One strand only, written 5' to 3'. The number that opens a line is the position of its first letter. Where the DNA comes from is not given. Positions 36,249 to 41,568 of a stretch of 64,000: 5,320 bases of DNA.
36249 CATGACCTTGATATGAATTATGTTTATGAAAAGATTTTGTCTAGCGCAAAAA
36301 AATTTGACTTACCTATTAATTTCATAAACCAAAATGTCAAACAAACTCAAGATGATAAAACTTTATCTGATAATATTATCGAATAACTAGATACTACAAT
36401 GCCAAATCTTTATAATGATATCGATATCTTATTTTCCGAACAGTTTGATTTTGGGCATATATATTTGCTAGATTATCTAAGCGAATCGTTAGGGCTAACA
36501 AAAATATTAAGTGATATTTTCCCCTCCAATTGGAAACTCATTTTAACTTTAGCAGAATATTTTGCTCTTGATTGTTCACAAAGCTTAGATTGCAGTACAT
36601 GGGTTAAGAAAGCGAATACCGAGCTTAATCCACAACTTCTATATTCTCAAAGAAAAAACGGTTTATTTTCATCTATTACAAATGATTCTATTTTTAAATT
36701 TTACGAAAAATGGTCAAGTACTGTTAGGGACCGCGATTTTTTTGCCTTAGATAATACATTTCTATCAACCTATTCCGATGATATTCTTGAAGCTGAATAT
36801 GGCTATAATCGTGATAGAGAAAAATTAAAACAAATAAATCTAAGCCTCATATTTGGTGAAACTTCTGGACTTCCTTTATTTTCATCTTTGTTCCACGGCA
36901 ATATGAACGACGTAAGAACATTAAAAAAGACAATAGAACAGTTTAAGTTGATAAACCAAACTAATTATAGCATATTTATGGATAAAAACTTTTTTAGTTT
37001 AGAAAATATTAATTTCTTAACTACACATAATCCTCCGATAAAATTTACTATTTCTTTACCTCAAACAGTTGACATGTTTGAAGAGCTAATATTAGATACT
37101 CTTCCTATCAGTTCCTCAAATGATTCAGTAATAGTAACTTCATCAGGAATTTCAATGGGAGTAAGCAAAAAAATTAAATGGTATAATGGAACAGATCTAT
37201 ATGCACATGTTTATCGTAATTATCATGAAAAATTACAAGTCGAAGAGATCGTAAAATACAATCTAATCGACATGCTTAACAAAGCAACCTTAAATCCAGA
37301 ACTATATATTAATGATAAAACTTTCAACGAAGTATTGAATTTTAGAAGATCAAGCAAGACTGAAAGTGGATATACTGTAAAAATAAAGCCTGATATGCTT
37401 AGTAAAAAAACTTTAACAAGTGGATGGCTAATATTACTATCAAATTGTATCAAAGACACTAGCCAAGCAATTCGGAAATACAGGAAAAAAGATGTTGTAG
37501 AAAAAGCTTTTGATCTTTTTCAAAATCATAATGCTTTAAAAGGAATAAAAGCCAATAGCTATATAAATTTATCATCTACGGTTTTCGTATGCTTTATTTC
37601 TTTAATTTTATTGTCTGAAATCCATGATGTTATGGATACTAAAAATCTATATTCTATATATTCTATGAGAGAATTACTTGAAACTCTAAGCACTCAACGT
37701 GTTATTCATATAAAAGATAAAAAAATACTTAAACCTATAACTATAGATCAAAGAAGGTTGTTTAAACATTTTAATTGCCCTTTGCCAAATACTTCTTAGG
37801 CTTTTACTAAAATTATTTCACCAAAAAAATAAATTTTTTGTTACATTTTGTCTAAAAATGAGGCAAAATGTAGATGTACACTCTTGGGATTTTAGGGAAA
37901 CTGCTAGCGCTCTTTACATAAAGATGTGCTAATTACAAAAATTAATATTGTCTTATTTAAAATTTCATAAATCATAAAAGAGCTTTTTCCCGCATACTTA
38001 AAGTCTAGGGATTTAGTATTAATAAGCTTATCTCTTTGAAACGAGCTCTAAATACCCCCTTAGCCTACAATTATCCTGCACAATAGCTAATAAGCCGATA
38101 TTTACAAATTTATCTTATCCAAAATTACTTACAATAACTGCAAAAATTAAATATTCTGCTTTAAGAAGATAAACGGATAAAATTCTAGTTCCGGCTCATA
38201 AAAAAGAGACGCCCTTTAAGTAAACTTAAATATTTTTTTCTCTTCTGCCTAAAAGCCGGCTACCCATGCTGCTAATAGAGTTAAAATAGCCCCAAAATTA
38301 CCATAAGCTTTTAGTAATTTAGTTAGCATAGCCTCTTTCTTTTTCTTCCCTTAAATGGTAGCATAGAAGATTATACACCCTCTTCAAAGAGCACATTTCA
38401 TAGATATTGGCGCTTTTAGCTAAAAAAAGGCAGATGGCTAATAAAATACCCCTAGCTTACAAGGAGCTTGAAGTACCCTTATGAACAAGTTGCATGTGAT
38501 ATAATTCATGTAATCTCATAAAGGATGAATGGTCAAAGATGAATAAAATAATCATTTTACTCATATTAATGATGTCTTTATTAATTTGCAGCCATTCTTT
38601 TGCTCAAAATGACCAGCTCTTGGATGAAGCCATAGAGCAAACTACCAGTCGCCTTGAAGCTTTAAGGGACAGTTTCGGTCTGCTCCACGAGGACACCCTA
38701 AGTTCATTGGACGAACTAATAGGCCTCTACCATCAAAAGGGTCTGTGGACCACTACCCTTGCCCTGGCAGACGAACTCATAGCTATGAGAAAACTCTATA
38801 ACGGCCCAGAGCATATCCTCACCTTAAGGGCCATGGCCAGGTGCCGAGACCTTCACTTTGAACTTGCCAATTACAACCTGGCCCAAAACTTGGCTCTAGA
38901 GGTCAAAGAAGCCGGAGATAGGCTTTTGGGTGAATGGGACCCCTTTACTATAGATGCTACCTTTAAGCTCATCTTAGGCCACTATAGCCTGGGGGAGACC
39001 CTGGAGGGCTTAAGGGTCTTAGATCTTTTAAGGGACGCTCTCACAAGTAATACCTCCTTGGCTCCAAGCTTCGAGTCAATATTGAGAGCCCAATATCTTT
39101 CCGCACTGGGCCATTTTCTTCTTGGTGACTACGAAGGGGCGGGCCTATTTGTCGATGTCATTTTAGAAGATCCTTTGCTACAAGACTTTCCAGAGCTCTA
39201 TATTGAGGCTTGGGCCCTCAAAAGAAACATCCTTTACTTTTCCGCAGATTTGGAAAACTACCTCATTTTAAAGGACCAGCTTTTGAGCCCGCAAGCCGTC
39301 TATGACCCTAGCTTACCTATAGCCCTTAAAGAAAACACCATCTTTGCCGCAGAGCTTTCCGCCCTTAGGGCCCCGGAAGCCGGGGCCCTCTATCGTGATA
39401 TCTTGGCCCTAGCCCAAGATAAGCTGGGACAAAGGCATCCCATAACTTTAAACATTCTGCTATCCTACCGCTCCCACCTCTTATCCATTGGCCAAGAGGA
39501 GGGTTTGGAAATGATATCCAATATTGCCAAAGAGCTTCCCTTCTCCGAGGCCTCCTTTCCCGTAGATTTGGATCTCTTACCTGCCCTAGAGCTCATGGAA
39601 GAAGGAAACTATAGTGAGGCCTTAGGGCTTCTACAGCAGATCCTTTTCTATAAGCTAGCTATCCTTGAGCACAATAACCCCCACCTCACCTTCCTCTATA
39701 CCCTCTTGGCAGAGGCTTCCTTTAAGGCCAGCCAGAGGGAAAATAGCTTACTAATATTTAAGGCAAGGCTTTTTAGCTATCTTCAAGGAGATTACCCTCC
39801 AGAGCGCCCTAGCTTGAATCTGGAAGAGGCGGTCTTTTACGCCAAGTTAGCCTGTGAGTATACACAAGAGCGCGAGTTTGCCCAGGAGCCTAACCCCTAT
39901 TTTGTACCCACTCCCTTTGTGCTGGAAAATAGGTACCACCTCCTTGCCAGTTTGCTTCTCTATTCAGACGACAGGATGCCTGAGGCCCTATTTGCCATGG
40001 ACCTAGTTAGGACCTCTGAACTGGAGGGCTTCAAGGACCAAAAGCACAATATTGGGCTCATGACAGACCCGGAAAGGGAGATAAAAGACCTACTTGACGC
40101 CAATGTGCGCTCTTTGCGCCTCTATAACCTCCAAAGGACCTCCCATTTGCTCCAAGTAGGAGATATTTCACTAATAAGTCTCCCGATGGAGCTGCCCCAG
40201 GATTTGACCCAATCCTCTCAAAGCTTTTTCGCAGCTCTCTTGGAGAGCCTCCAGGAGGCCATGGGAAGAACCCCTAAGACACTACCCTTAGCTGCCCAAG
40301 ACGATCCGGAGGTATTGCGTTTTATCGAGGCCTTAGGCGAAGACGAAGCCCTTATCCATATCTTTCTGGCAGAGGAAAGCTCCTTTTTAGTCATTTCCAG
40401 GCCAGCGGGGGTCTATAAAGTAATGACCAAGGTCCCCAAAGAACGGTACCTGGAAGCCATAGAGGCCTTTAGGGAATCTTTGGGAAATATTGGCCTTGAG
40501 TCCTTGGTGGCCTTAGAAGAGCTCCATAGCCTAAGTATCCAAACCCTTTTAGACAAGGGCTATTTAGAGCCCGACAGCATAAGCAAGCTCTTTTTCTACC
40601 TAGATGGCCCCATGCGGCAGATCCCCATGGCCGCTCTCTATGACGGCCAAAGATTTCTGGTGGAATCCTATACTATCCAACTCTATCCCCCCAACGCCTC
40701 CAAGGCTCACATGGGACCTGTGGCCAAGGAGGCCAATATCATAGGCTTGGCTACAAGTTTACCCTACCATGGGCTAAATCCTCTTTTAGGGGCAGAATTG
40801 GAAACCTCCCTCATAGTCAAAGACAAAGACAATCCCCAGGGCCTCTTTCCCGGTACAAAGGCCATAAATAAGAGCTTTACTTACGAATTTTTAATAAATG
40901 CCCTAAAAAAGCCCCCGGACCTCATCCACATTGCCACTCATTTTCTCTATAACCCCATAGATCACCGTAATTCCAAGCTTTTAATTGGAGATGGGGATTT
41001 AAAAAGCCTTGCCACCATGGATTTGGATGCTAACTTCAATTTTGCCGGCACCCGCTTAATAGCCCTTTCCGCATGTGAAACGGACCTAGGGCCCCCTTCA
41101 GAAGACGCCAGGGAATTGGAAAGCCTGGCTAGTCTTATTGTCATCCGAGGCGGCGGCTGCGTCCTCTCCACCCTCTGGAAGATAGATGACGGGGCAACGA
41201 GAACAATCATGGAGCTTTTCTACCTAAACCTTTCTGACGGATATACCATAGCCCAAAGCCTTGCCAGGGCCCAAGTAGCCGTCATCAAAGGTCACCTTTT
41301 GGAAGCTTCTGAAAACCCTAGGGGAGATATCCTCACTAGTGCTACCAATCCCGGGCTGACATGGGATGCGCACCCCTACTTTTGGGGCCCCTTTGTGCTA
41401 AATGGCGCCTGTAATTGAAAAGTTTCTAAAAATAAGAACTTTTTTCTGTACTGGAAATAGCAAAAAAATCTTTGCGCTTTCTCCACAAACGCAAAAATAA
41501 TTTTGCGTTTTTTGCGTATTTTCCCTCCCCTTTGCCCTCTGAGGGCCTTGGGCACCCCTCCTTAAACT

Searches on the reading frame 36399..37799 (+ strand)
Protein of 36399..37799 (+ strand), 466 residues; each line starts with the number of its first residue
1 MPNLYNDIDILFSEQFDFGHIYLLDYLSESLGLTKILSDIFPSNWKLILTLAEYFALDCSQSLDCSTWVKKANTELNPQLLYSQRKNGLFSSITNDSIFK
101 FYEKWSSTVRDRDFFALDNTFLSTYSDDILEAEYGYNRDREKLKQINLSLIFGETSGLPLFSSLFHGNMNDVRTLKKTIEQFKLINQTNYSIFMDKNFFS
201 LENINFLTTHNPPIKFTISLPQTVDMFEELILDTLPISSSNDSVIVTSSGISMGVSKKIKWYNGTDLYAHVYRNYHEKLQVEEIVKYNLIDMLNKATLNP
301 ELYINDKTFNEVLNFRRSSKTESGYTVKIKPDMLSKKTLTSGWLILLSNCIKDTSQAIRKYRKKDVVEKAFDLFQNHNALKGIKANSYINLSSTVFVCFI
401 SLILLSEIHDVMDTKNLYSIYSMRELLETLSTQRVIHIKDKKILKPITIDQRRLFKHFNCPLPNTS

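Call 26: search_protein_families(library=pfam, proteins=[window:36399-37799:+], max_evalue=0.001)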
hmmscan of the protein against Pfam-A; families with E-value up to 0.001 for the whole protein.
window:36399-37799:+ (466 aa): 1 family
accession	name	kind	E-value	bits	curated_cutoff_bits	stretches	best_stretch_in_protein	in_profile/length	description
PF01609.27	DDE_Tnp_1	-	1.1e-08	35.5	23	1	111-210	3-98/200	Transposase DDE domain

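Call 60: search_protein_families(library=ncbifam, proteins=[window:36399-37799:+], max_evalue=0.001)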
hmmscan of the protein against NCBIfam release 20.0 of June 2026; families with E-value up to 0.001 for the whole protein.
window:36399-37799:+ (466 aa): 1 family
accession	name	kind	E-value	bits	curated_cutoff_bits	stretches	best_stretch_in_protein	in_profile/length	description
NF033559.2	transpos_IS1634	equivalog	1.2e-50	173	100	1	15-461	37-482/483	IS1634 family transposase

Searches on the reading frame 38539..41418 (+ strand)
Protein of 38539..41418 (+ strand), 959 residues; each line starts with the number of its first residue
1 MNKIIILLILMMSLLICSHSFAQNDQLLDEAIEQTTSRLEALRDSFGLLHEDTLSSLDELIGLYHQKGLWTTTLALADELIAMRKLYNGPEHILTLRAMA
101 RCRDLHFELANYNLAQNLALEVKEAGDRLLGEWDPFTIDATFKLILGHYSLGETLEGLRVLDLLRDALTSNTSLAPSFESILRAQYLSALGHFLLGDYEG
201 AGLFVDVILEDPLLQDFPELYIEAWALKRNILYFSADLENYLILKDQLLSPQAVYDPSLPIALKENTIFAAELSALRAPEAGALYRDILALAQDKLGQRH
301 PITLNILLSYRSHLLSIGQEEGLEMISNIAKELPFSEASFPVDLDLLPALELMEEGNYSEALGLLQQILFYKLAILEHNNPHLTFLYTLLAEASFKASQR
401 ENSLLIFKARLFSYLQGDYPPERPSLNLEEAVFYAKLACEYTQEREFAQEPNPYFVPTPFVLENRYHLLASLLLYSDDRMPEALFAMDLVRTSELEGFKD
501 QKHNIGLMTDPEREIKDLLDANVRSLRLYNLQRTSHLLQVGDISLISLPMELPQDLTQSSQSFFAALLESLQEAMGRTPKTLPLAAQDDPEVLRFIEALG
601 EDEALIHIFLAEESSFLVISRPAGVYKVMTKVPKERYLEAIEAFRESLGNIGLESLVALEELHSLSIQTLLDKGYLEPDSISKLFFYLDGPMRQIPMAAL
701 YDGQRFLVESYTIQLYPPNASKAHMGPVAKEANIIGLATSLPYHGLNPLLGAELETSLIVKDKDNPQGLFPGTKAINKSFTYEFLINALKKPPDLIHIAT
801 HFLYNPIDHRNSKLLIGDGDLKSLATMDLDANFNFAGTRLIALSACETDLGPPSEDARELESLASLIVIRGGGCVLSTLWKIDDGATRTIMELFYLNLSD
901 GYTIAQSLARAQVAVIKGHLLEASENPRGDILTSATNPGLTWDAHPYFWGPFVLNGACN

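Call 26: search_protein_families(library=pfam, proteins=[window:38539-41418:+], max_evalue=0.001)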
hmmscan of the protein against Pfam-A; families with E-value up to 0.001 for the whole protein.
window:38539-41418:+ (959 aa): 1 family
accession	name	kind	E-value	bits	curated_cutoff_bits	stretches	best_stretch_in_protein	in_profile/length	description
PF12770.12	CHAT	-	4.6e-43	148.1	24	1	659-956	4-288/289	CHAT domain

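Call 60: search_protein_families(library=ncbifam, proteins=[window:38539-41418:+], max_evalue=0.001)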
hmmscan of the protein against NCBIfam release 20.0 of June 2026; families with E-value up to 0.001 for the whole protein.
window:38539-41418:+ (959 aa): 2 families
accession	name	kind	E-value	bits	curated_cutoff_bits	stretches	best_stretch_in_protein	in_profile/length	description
NF041237.1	CAS_csx29_CRASP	exception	1.8e-12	47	300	1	783-894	515-624/670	type III-E CRISPR-associated TPR-CHAT protein Csx29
NF040586.1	FxSxx_TPR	equivalog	6.4e-08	31.5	300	1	28-156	614-742/830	FxSxx-COOH system tetratricopeptide repeat protein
